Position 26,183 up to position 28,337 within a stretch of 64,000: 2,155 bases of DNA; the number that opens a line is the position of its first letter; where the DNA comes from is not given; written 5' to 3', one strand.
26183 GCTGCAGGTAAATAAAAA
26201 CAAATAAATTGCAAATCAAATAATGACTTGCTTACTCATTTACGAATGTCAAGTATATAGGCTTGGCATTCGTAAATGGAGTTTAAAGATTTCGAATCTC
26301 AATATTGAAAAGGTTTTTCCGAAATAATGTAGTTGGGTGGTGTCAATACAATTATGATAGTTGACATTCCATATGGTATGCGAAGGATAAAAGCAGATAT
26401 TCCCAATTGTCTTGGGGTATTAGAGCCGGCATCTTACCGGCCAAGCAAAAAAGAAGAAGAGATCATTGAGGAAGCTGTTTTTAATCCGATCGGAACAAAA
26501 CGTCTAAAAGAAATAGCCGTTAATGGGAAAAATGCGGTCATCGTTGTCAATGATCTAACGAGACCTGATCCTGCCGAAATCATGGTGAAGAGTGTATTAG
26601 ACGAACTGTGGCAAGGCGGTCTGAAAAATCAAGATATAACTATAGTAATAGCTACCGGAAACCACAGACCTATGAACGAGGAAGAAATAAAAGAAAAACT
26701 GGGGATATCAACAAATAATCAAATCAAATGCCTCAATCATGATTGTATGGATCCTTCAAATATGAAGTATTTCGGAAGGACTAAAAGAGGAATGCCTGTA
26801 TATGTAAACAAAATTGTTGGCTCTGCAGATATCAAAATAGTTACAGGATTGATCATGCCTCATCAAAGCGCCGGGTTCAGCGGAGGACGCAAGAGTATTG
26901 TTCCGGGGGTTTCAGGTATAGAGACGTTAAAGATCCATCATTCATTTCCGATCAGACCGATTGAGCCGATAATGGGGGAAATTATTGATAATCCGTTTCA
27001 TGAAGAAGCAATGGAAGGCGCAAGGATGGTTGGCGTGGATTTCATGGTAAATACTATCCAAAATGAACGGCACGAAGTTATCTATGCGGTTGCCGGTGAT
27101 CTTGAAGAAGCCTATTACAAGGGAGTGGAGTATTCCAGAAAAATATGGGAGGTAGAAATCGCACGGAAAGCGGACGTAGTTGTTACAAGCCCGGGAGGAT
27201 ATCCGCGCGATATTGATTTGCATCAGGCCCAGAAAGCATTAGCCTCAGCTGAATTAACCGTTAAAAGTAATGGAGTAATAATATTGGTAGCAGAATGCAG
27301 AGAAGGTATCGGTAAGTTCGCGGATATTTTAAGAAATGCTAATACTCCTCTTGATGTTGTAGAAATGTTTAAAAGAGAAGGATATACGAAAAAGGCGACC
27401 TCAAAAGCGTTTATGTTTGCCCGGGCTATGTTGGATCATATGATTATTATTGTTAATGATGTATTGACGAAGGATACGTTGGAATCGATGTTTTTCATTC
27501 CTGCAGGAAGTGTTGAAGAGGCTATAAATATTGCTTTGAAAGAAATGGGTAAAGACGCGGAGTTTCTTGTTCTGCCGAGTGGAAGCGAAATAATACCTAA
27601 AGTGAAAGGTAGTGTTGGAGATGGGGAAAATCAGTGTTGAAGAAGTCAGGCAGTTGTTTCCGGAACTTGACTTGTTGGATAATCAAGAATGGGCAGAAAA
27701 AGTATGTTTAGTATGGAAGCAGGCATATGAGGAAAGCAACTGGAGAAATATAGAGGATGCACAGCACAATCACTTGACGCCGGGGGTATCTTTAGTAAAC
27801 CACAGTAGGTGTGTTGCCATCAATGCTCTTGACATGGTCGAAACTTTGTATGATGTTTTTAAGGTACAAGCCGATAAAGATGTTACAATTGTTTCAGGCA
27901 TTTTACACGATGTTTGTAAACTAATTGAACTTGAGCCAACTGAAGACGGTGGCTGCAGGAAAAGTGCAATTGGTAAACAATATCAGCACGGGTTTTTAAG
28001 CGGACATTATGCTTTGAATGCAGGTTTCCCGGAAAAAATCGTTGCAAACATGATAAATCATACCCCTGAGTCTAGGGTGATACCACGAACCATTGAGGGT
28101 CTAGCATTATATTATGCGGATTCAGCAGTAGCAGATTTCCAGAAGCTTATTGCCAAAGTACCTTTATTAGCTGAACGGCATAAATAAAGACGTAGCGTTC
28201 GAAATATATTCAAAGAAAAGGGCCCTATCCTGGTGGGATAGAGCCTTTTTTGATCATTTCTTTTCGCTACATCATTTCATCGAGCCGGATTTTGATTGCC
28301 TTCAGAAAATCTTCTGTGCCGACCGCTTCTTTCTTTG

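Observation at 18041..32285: Sigma-54/PrpR-like-controlled island: 2x MmgE/PrpD, LeuCD-type hydro-lyase, TRAP, LarA-like epimerase, HD, DUF1847 and IDH; candidate uncharacterised hydroxy-/tricarboxylate pathway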

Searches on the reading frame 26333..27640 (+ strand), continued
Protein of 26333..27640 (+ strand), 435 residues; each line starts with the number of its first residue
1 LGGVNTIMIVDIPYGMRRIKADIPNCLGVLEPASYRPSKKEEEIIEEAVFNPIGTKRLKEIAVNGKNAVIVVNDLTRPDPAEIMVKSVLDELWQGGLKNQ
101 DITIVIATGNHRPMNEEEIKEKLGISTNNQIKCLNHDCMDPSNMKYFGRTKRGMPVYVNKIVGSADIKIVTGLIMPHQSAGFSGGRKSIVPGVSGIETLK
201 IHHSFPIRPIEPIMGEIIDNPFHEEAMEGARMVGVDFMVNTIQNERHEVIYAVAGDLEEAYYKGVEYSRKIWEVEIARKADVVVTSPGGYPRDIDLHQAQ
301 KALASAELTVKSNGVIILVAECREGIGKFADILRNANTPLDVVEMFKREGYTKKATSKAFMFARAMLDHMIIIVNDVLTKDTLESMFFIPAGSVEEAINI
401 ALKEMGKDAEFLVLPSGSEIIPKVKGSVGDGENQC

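Call 55: search_protein_families(library=ncbifam, proteins=[L088:5564-6244:+, L088:6261-7841:+, L088:4347-5501:+, L086:7597-8628:+], max_evalue=0.00001)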
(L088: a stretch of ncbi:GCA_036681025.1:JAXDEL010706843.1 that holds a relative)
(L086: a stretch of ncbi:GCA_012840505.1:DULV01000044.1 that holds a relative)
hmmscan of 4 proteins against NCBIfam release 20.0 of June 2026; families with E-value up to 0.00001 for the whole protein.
L088:5564-6244:+ (226 aa): 12 families
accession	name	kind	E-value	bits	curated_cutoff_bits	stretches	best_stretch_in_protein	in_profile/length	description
TIGR01945.1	rnfC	subfamily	3.4e-10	39.1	245.95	1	106-162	361-418/435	RnfABCDGE type electron transport complex subunit C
NF003454.1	PRK05035.1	equivalog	4.7e-09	35.3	345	1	105-161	364-421/556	electron transport complex subunit RsxC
TIGR00314.1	cdhA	equivalog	6.5e-09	34.1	781.3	1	104-175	395-464/784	CO dehydrogenase/acetyl-CoA synthase complex subunit alpha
TIGR01971.1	NuoI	subfamily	1.1e-08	34.7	113.05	1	106-161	40-96/121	NADH-quinone oxidoreductase, chain I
NF006221.0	PRK08348.1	subfamily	1.7e-08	34.2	124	1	73-188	9-120/136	NADH-plastoquinone oxidoreductase subunit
TIGR00403.1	ndhI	equivalog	4.1e-08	33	302.35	1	104-174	58-134/183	NAD(P)H-quinone oxidoreductase subunit I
NF042909.1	FMH_DH_FwdF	exception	1e-07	31.4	375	1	101-162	9-71/336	tungsten-dependent formylmethanofuran dehydrogenase subunit FwdF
NF004537.0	PRK05888.1-3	equivalog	5.8e-07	29.2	163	1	107-174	67-145/204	NADH-quinone oxidoreductase subunit NuoI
NF041837.1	rnfC_Methano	equivalog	9.2e-07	28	650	1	104-174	354-425/438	Rnf electron transport complex subunit RnfC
NF007382.0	PRK09898.1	equivalog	9.4e-07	28.6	213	1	106-160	152-195/208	ferredoxin-like protein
NF004536.0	PRK05888.1-1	equivalog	1.6e-06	27.5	212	1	108-181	58-131/180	NADH-quinone oxidoreductase subunit NuoI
NF004544.0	PRK05888.2-6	equivalog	4.1e-06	26.5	457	1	76-159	57-132/220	NADH-quinone oxidoreductase subunit NuoI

L088:6261-7841:+ (526 aa): 47 families (the best 25 are shown)
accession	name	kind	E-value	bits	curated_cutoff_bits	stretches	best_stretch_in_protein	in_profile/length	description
NF004900.0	PRK06263.1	equivalog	3.6e-109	365.8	718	1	86-494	3-413/546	fumarate reductase (CoM/CoB) subunit TfrA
TIGR00551.1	nadB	equivalog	1.6e-93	314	452.75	1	90-483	2-387/489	L-aspartate oxidase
TIGR01812.1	sdhA_frdA_Gneg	subfamily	1.5e-90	304.3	567.3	1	92-497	1-416/568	succinate dehydrogenase or fumarate reductase, flavoprotein subunit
NF005866.0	PRK07803.1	equivalog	7.3e-90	301.9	819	2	89-355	7-285/631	fumarate reductase/succinate dehydrogenase flavoprotein subunit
NF005867.0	PRK07804.1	equivalog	8.3e-90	301.6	639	1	89-494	17-426/548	L-aspartate oxidase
NF005636.0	PRK07395.1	subfamily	2.9e-81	273.4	723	1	88-480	10-401/560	L-aspartate oxidase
NF004820.0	PRK06175.1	equivalog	1.9e-79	267.6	472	1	90-490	4-392/433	L-aspartate oxidase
NF005978.0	PRK08071.1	equivalog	6.6e-79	265.7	621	1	90-484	3-387/514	L-aspartate oxidase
NF005701.0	PRK07512.1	equivalog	2.1e-77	260.7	528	1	86-491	5-403/516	L-aspartate oxidase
NF004724.0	PRK06069.1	subfamily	1.1e-76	258.2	826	1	89-495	4-424/577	succinate dehydrogenase/fumarate reductase flavoprotein subunit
NF006567.0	PRK09077.1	equivalog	3.3e-73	246.7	629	1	87-486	5-410/537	L-aspartate oxidase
TIGR01816.1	sdhA_forward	equivalog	3.7e-72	243.3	727.35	1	91-491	3-421/584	succinate dehydrogenase flavoprotein subunit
NF006686.0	PRK09231.1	equivalog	1.2e-70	238.7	854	1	89-492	4-422/598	fumarate reductase (quinol) flavoprotein subunit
TIGR01813.1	flavo_cyto_c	subfamily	1e-69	235.4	285.45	2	92-373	1-292/444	flavocytochrome c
NF004613.0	PRK05945.1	equivalog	1.5e-69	235.1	824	1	90-492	3-420/575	succinate dehydrogenase/fumarate reductase flavoprotein subunit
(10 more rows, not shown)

L088:4347-5501:+ (384 aa): 2 families
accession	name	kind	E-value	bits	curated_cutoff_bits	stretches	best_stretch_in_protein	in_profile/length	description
TIGR02334.1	prpF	equivalog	4.9e-107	358.1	440.55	1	2-382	3-389/390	2-methylaconitate cis-trans isomerase PrpF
NF033377.1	OMA_tautomer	equivalog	8.2e-105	350.6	440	1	10-378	1-348/349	4-oxalomesaconate tautomerase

L086:7597-8628:+ (343 aa): 0 families

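Call 92: search_protein_families(library=ncbifam, proteins=[L088:2103-4052:-], max_evalue=1e-60)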
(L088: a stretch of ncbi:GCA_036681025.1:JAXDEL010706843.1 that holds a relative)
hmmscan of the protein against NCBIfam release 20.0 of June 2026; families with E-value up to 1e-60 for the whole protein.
L088:2103-4052:- (649 aa): 22 families
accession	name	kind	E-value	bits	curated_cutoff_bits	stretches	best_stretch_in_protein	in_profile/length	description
TIGR02329.1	propionate_PrpR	equivalog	1.9e-120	403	499.2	1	26-645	28-526/526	propionate catabolism operon regulatory protein PrpR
NF041552.1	TF_PrdR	equivalog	5.7e-115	384.8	795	1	170-645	103-575/577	sigma-54 dependent transcriptional regulator PrdR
NF011953.0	PRK15424.1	equivalog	1.5e-110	370.4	703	1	311-647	205-535/538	propionate catabolism operon regulatory protein PrpR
TIGR01817.1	nifA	equivalog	2.4e-93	313.7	528.85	1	296-592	167-453/534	nif-specific transcriptional activator NifA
TIGR02915.1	PEP_resp_reg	equivalog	3.2e-87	293.2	502.6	1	295-646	112-442/445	PEP-CTERM-box response regulator transcription factor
NF003451.0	PRK05022.1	equivalog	2.3e-86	290.6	476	1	296-642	159-504/512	nitric oxide reductase transcriptional regulator NorR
TIGR01818.1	ntrC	equivalog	9e-85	285.2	558.6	1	320-644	129-461/463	nitrogen regulation protein NR(I)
NF038308.1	RNA_repair_RtcR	equivalog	2.5e-84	284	650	1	293-647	151-511/530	RNA repair transcriptional activator RtcR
NF008469.0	PRK11361.1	equivalog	5e-84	282.6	714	1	297-644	117-452/461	acetoacetate metabolism transcriptional regulator AtoC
NF050807.1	TransRegFlbDCaul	equivalog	5.2e-78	262.9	750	1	325-646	118-438/454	sigma-54-dependent transcriptional regulator FlbD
NF041906.1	V4R_TF_MobR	exception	2.2e-77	260.8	999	1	306-645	214-543/544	phenol degradation transcriptional regulator MobR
NF008485.2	PRK11388.1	equivalog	8.8e-76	255.5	551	1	189-645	198-634/643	dihydroxyacetone kinase operon transcriptional regulator DhaR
TIGR02974.1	phageshock_pspF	equivalog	3e-75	253.5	443.55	1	327-584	1-250/336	phage shock protein operon transcriptional activator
NF008085.0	PRK10820.1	equivalog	8e-73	245.8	576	1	183-644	64-508/520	transcriptional regulator TyrR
NF041946.1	LuxO_transreg_Vib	equivalog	1.5e-71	241.6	800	1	314-646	122-460/463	quorum-sensing sigma-54 dependent transcriptional regulator LuxO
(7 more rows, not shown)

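Call 94: find_encoding_contigs(protein=P0178, flank=10000, max_places=1)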
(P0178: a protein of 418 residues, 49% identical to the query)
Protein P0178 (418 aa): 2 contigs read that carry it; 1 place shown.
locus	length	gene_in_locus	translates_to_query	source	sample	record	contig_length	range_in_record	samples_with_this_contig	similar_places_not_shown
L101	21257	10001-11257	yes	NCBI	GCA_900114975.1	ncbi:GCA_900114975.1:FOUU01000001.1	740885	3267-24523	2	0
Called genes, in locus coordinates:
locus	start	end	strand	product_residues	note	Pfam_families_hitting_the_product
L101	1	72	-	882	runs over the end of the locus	PF00330:Aconitase, PF00694:Aconitase_C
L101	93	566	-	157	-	-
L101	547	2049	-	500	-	PF01970:TctA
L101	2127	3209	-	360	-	PF03401:TctC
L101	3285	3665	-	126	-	-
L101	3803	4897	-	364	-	PF27541:CitB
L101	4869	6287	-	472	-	PF00890:FAD_binding_2, PF01266:DAO (weak), PF03486:HI0933_like (faint), PF07992:Pyr_redox_2 (faint), PF12831:FAD_oxidored (weak)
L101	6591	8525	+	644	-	PF06506:PrpR_N, PF00158:Sigma54_activat, PF07724:AAA_2 (weak), PF14532:Sigma54_activ_2, PF07728:AAA_5 (weak), PF25601:AAA_lid_14, PF02954:HTH_8, PF18024:HTH_50 (weak), +1 more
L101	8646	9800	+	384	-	PF04303:PrpF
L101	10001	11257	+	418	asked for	PF09861:Lar_N, PF21113:LarA_C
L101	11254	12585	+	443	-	PF03972:MmgE_PrpD_N, PF19305:MmgE_PrpD_C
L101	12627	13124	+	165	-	PF05145:AbrB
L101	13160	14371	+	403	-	PF00180:Iso_dh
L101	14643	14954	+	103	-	PF04972:BON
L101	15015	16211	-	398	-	PF00155:Aminotran_1_2, PF00266:Aminotran_5 (faint), PF01041:DegT_DnrJ_EryC1, PF01053:Cys_Met_Meta_PP (faint)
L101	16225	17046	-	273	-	PF01416:PseudoU_synth_1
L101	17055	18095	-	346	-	PF01118:Semialdhyde_dh, PF22698:Semialdhyde_dhC_1, PF02774:Semialdhyde_dhC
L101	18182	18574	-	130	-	PF00380:Ribosomal_S9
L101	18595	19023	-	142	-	PF00572:Ribosomal_L13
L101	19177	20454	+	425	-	PF00534:Glycos_transf_1, PF13692:Glyco_trans_1_4, PF13524:Glyco_trans_1_2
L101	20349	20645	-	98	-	-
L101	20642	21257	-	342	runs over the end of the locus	PF01795:Methyltransf_5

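Call 95: search_protein_families(library=ncbifam, proteins=[L101:4869-6287:-, L101:3803-4897:-, L101:11254-12585:+, L101:13160-14371:+, L101:8646-9800:+, L101:12627-13124:+], max_evalue=1e-8)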
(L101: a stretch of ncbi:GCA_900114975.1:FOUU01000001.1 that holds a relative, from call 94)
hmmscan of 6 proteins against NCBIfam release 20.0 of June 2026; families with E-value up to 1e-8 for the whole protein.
L101:4869-6287:- (472 aa): 22 families
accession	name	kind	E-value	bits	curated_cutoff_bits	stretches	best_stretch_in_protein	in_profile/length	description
NF006130.0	PRK08274.1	equivalog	3.7e-205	682.1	369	1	8-465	3-462/467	FAD-dependent tricarballylate dehydrogenase TcuA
TIGR02485.1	CobZ_N-term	equivalog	1.3e-180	600.9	372.55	1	12-465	3-435/437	FAD-dependent tricarballylate dehydrogenase TcuA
TIGR01813.1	flavo_cyto_c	subfamily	1.5e-38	132.6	285.45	1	12-458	1-443/444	flavocytochrome c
NF005064.0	PRK06481.1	equivalog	8.1e-37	127.1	542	1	9-465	60-503/506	flavocytochrome c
NF004789.0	PRK06134.1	subfamily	2.1e-33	115.8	747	1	129-466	209-572/581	FAD-dependent oxidoreductase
NF005510.0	PRK07121.1-3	subfamily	4.8e-32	111.4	481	1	132-463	175-488/492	FAD-binding protein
NF009478.0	PRK12844.1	equivalog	4.6e-29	101.1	789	1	130-462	203-549/559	3-ketosteroid-delta-1-dehydrogenase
NF053717.1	VnlPnlRedVprA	equivalog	5e-28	98.2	600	1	8-317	4-313/481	vinyl phenol reductase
NF009477.0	PRK12843.1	equivalog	1.1e-26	93.5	758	1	134-452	218-559/578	FAD-dependent oxidoreductase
NF005882.1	PRK07843.1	equivalog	1.4e-26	93.1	788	1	132-452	197-536/547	3-oxosteroid 1-dehydrogenase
NF005508.0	PRK07121.1-1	equivalog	1.6e-24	86.4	537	1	133-463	172-492/497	FAD-binding protein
NF005511.0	PRK07121.1-4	equivalog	6.8e-24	84.2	466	1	184-462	265-540/553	FAD-binding protein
NF009476.0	PRK12839.1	equivalog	1.8e-22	79.2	940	1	330-461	428-564/572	FAD-dependent oxidoreductase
NF005512.0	PRK07121.1-5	subfamily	1.7e-21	76.4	812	1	259-463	292-488/489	FAD-binding protein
NF053676.1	4oxCHCAChcC1Cy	equivalog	3.3e-21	75.3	1000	1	127-454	177-517/528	4-oxocyclohexanecarboxylate 2-dehydrogenase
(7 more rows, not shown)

L101:3803-4897:- (364 aa): 3 families
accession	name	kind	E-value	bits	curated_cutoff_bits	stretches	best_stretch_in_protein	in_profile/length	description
NF011607.0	PRK15033.1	subfamily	6.9e-114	380.8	524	1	2-359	21-377/389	tricarballylate utilization 4Fe-4S protein TcuB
TIGR02484.1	CitB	equivalog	1.2e-108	363.6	246.6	1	3-359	3-358/372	tricarballylate utilization 4Fe-4S protein TcuB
NF038018.1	qmoC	equivalog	6.7e-28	98.2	300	1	49-353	63-358/360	quinone-interacting membrane-bound oxidoreductase complex subunit QmoC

L101:11254-12585:+ (443 aa): 0 families

L101:13160-14371:+ (403 aa): 3 families
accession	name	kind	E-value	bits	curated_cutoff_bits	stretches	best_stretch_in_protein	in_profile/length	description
NF006156.0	PRK08299.1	equivalog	9.1e-189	627.1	335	1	3-402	2-401/403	NADP-dependent isocitrate dehydrogenase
TIGR00127.1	nadp_idh_euk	equivalog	6.6e-150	499.2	397.15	1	4-402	2-406/409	isocitrate dehydrogenase (NADP(+))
NF006673.0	PRK09222.1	equivalog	3.6e-12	46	509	1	206-401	170-343/482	NADP-dependent isocitrate dehydrogenase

L101:8646-9800:+ (384 aa): 2 families
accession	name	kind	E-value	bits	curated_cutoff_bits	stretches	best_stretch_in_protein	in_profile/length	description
TIGR02334.1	prpF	equivalog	1.9e-104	349.6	440.55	1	2-380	3-389/390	2-methylaconitate cis-trans isomerase PrpF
NF033377.1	OMA_tautomer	equivalog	2.5e-99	332.5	440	1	10-377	1-349/349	4-oxalomesaconate tautomerase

L101:12627-13124:+ (165 aa): 1 family
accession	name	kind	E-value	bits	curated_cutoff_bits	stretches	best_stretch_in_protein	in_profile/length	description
TIGR03082.1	Gneg_AbrB_dup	domain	4.3e-39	133.8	94.7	1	7-163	1-157/157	membrane protein AbrB duplication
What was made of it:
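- The PrpF-like proteins score almost equally on the PrpF and 4-oxalomesaconate tautomerase models (calls 55, 95).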

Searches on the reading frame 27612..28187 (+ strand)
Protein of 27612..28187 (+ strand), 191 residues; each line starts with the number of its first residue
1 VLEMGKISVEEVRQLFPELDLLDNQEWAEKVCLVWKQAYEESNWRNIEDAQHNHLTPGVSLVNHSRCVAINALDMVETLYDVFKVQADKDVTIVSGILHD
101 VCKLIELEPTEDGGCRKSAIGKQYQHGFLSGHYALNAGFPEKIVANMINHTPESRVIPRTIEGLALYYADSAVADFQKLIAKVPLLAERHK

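Call 3: search_protein_families(library=pfam, proteins=[window:27612-28187:+])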
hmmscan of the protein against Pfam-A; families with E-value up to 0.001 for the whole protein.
window:27612-28187:+ (191 aa): 1 family
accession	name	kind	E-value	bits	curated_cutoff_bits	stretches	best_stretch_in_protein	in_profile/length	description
PF01966.28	HD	-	3.3e-06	27.8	22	1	62-171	2-112/116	HD domain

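Call 4: search_protein_families(library=ncbifam, proteins=[window:27612-28187:+])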
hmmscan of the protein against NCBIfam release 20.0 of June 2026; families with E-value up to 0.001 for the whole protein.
window:27612-28187:+ (191 aa): 2 families
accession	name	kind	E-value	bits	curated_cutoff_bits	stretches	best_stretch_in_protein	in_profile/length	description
TIGR00277.1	HDIG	domain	2.2e-06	27.4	27.6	1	61-151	5-82/84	HDIG domain-containing metalloprotein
NF045665.1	NTPtran_DVU1551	equivalog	0.00042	19.4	315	1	55-104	212-260/359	DVU_1551 family NTP transferase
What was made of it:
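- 27621..28187 (+): Small HD/HDIG-domain protein that overlaps the larA stop. It is conserved next to the TRAP genes in relatives; function unknown. Calls 3 and 4: HD 3e-6.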

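Call 55: search_protein_families(library=ncbifam, proteins=[window:27612-28187:+], max_evalue=0.00001)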
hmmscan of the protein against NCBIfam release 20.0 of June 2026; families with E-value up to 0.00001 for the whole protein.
window:27612-28187:+ (191 aa): 1 family
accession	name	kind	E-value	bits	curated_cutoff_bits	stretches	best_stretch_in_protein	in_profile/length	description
TIGR00277.1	HDIG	domain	2.2e-06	27.4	27.6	1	61-151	5-82/84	HDIG domain-containing metalloprotein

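Call 63: search_solved_structures(query=window:27612-28187:+, max_evalue=0.1)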
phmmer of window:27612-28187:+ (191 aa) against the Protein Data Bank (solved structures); distinct sequences matched with E-value up to 0.1: 0.
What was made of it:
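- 27621..28187 (+): Call 63: no PDB relative.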
